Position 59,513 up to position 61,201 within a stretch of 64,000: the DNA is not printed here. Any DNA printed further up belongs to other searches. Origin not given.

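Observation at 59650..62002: Low-GC insertion (about 50% versus 68% GC) encoding a 463-aa HEPN-motif protein, flanked by a Phd-UPF0175 fusion antitoxin and a DUF4160/DUF2442 pair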

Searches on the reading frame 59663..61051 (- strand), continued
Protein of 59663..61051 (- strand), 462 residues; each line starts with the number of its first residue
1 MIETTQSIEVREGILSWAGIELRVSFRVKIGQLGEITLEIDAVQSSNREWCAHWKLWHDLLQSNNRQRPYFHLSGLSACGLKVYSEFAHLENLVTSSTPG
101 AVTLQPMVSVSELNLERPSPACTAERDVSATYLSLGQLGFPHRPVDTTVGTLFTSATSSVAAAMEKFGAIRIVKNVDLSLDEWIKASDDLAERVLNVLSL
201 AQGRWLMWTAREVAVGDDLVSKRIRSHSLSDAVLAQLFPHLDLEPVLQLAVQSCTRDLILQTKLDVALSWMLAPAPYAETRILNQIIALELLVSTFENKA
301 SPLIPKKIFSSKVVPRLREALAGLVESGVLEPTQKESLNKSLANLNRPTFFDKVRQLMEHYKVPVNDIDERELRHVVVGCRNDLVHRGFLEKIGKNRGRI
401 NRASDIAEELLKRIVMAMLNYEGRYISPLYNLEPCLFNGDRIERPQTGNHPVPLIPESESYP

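Call 30: search_protein_families(library=pfam, alignment_id=A2, max_evalue=0.01)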
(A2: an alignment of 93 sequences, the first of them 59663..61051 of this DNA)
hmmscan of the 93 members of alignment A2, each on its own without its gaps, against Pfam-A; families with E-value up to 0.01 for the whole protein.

A. member 1, window:59663-61051:- (462 aa): 1 family
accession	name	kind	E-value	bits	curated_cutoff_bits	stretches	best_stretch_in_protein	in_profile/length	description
PF18739.6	HEPN_Apea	-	0.0063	17.4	24.4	0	283-389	1-99/136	Apea-like HEPN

B. families by the number of members that match (of 93 scanned): 6 families
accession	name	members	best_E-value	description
PF18739.6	HEPN_Apea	24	9e-08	Apea-like HEPN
PF18735.6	HEPN_RiboL-PSP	15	3.8e-05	RiboL-PSP-HEPN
PF24615.2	Spectrin_Anc-1_2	1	0.005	Nuclear anchorage protein 1, spectrin repeat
PF12358.13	DUF3644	1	0.0078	Domain of unknown function (DUF3644)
PF23921.1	DUF7260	1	0.0079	Domain of unknown function (DUF7260)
PF02477.20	Nairo_nucleo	1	0.0099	Nucleocapsid N protein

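Call 31: search_protein_families(library=padloc, alignment_id=A2, max_evalue=0.01)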
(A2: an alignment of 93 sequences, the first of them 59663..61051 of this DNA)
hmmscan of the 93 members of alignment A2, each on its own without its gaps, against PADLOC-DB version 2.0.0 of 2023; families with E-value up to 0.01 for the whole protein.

A. member 1, window:59663-61051:- (462 aa): 1 family
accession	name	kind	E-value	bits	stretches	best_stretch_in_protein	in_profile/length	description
PDLC05044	PDC-S58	-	0.0027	14.6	1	246-422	251-421/451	-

B. families by the number of members that match (of 93 scanned): 7 families
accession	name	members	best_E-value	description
PDLC01680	Cas13-ApeA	11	4.5e-05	Cas13-ApeA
PDLC01679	Cas13-ApeA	4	0.00031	Cas13-ApeA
PDLC05044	PDC-S58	2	3.8e-05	-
PDLC01824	CARF2--CARF_HEPN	2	0.0034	-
PDLC01193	Cas11b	1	0.00037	CAS-I-B; effector_SS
PDLC01843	CARF2--CARF_HEPN_CSX20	1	0.00056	-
PDLC05008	PDC-S36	1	0.0077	-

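Call 39: find_related_loci(query=A1, collection=viral_contigs, flank=6000)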
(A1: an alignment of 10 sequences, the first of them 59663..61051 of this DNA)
Query A1 (462 aa) in viral_contigs; peptide patterns used: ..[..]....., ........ (x = any residue, [..] = any of these).
11 stretches matched a pattern, but none encodes a relative of the query by tblastn (E <= 1e-3).

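Call 41: fold_search(model_id=the predicted structure, library=viral)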
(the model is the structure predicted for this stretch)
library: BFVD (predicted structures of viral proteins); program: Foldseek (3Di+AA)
matches with E <= 10: 412; with E <= 0.001: 0
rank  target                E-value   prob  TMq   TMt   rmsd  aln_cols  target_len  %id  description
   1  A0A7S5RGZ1            4.3e-03  1.00  0.17  0.40   4.3       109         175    7  (no name in the UniProt tables at hand)
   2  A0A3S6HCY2            7.2e-03  1.00  0.21  0.40   7.2       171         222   16  (no name in the UniProt tables at hand)
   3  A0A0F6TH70            1.8e-02  0.96  0.15  0.35  15.8       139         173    8  Putative head proximal tip of tail tube protein [Sinorhizobium phage phiM9]
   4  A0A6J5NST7            3.0e-02  0.16  0.14  0.10  28.2       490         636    8  Uncharacterized protein [uncultured Caudovirales phage]
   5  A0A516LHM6            3.1e-02  0.04  0.08  0.07  49.2       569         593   11  (no name in the UniProt tables at hand)
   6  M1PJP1                6.5e-02  0.20  0.13  0.19  22.4       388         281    8  (no name in the UniProt tables at hand)
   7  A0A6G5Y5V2            7.2e-02  0.38  0.15  0.26  20.6       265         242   10  (no name in the UniProt tables at hand)
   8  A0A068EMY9            7.6e-02  0.89  0.14  0.45   6.7       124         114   11  Uncharacterized protein [Bacillus phage CP-51]
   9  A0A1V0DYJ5            7.6e-02  0.13  0.13  0.15  26.9       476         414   10  (no name in the UniProt tables at hand)
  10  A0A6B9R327            7.6e-02  0.10  0.13  0.14  26.0       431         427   10  (no name in the UniProt tables at hand)
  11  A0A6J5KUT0            8.9e-02  0.69  0.14  0.26   8.9       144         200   10  Uncharacterized protein [uncultured Caudovirales phage]
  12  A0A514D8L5            9.3e-02  0.03  0.07  0.04  26.1       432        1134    9  RNA-dependent RNA polymerase [Riboviria sp.]
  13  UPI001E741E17         1.0e-01  0.75  0.14  0.36  10.0       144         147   16  (no name look-up for this kind of identifier)
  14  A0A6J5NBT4            1.2e-01  0.84  0.14  0.34   9.2       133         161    8  Uncharacterized protein [uncultured Caudovirales phage]
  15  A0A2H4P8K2            1.2e-01  0.10  0.14  0.11  25.5       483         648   10  ribonucleoside-diphosphate reductase [Corynebacterium phage Darwin]
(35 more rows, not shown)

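Call 43: find_related_loci(query=A1, collection=metagenome_contigs, flank=8000)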
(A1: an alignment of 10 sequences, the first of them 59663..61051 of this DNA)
Query A1 (462 aa) in metagenome_contigs; peptide patterns used: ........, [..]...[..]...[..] (x = any residue, [..] = any of these).
311 stretches matched a pattern; 2 encode a relative of the query (tblastn E <= 1e-3); 2 distinct loci.
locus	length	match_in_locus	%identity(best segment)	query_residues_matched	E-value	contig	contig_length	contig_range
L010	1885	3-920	57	134-438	2e-114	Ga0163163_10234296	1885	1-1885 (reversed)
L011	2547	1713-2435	24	181-439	9e-16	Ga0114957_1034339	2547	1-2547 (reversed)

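Call 45: find_homologous_proteins(query=A2, max_evalue=1e-10)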
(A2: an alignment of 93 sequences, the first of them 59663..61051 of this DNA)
Query A2 (93 sequences) (462 aa, profile of the alignment): 10 proteins with E <= 1e-10 among 8000 candidates.
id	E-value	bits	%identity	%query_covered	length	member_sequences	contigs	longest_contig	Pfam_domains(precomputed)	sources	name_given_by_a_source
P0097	3.2e-135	469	24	54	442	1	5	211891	-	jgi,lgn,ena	-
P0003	3.5e-124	433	56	95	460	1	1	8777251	-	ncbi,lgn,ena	-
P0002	1.6e-122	427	58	95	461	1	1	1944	-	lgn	-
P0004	4.0e-118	413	56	97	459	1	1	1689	-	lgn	-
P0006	8.7e-116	405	45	94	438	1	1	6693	-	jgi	jgi:hypothetical protein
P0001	3.4e-114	400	95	100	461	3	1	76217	-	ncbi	-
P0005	7.0e-110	386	47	95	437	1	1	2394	-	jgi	jgi:hypothetical protein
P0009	1.7e-106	375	38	94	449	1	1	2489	PF27216.1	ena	-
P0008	2.9e-96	341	38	94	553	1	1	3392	-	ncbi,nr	ncbi:MAG: hypothetical protein GY854_16040 [Deltaproteobacteria bacterium]|nr:hypothetical protein [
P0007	6.7e-89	317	57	63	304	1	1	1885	-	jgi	-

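Call 46: search_solved_structures(query=A2, max_evalue=10, show_alignments=3)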
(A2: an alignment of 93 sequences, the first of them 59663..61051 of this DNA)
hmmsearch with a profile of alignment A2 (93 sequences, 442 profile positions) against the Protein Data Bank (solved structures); distinct sequences matched with E-value up to 10: 4.
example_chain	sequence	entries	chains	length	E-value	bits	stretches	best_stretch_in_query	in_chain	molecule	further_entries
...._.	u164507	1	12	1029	0.28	13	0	267-301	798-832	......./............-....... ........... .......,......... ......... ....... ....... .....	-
6k4f_U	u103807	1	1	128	0.66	11.8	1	126-165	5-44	DUF1987 domain-containing protein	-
6kko_C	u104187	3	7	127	0.77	11.6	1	126-165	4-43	DUF1987 domain-containing protein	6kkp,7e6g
1uvx_A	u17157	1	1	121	1.1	11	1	323-381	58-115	GLOBIN LI637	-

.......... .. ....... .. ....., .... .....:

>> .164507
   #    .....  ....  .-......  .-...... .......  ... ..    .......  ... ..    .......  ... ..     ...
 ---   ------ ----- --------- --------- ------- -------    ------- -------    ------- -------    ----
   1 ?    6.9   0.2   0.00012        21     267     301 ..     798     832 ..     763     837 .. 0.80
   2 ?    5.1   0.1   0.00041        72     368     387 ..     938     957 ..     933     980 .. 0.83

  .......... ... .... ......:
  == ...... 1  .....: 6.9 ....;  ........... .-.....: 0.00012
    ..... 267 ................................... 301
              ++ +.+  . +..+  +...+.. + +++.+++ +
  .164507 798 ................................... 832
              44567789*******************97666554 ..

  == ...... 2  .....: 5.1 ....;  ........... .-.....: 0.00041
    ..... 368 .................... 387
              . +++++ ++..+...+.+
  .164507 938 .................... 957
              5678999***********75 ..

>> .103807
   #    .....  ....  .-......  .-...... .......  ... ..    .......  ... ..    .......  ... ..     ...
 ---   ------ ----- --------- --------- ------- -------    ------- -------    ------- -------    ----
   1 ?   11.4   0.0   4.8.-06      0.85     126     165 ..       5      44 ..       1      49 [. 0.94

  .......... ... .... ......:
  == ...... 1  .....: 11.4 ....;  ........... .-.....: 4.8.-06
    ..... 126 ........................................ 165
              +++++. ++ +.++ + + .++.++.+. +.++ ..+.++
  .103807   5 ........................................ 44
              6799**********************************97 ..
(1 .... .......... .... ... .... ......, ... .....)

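Call 47: find_encoding_contigs(protein=P0097, flank=8000, max_places=5)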
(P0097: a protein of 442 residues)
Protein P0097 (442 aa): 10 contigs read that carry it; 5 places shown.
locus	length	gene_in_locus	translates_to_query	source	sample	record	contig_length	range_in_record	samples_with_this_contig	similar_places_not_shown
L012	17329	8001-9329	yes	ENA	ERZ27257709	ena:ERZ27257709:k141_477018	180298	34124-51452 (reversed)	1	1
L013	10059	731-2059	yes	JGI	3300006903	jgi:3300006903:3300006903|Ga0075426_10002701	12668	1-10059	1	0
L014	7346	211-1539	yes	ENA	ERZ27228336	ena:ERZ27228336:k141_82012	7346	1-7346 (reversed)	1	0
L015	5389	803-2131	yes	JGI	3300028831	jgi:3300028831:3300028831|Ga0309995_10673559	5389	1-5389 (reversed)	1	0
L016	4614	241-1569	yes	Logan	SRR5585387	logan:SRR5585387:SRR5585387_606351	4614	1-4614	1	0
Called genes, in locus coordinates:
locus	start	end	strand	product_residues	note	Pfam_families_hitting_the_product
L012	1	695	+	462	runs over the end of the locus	PF00672:HAMP (weak), PF00512:HisKA (weak), PF02518:HATPase_c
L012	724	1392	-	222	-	-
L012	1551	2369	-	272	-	PF03807:F420_oxidored, PF14748:P5CR_dimer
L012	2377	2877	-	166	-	PF10722:YbjN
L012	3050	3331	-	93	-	PF04380:BMFP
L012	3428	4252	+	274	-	PF01790:LGT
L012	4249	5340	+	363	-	PF02636:Methyltransf_28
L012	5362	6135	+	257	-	PF02578:Cu-oxidase_4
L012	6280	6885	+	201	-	-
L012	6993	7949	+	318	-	PF13793:Pribosyltran_N, PF00156:Pribosyltran, PF14572:Pribosyl_synth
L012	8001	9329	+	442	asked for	-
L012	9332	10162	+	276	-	PF05050:Methyltransf_21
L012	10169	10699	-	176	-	-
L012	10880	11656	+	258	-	PF01386:Ribosomal_L25p, PF14693:Ribosomal_TL5_C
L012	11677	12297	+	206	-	PF01195:Pept_tRNA_hydro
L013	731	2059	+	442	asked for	-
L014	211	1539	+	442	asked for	-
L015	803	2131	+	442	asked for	-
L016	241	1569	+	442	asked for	-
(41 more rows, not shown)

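Call 52: search_protein_families(library=pfam, proteins=[L002:9787-9960:+, L006:382-705:+, L005:535-960:+, L005:246-542:+], max_evalue=10)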
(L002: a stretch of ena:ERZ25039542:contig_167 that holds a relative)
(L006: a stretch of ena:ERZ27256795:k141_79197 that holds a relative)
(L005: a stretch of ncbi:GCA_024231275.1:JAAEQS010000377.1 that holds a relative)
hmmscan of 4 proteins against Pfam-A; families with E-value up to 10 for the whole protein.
L002:9787-9960:+ (57 aa): 1 family
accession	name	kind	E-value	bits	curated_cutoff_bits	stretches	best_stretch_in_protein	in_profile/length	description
PF00883.26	Peptidase_M17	-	0.11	12.2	25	1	7-43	243-279/310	Cytosol aminopeptidase family, catalytic domain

L006:382-705:+ (107 aa): 0 families

L005:535-960:+ (141 aa): 1 family
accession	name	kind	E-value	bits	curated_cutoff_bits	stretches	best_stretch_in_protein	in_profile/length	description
PF10346.14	Con-6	-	0.2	11.9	25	1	89-111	11-33/34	Conidiation protein 6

L005:246-542:+ (98 aa): 2 families
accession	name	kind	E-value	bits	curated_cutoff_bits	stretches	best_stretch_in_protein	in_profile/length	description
PF19953.4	EACC1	-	5.7e-05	23.5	23.6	1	18-59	51-93/107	Effector Associated Constant Component 1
PF13752.12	DUF4165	-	0.12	12.8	25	1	40-69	45-76/121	Domain of unknown function (DUF4165)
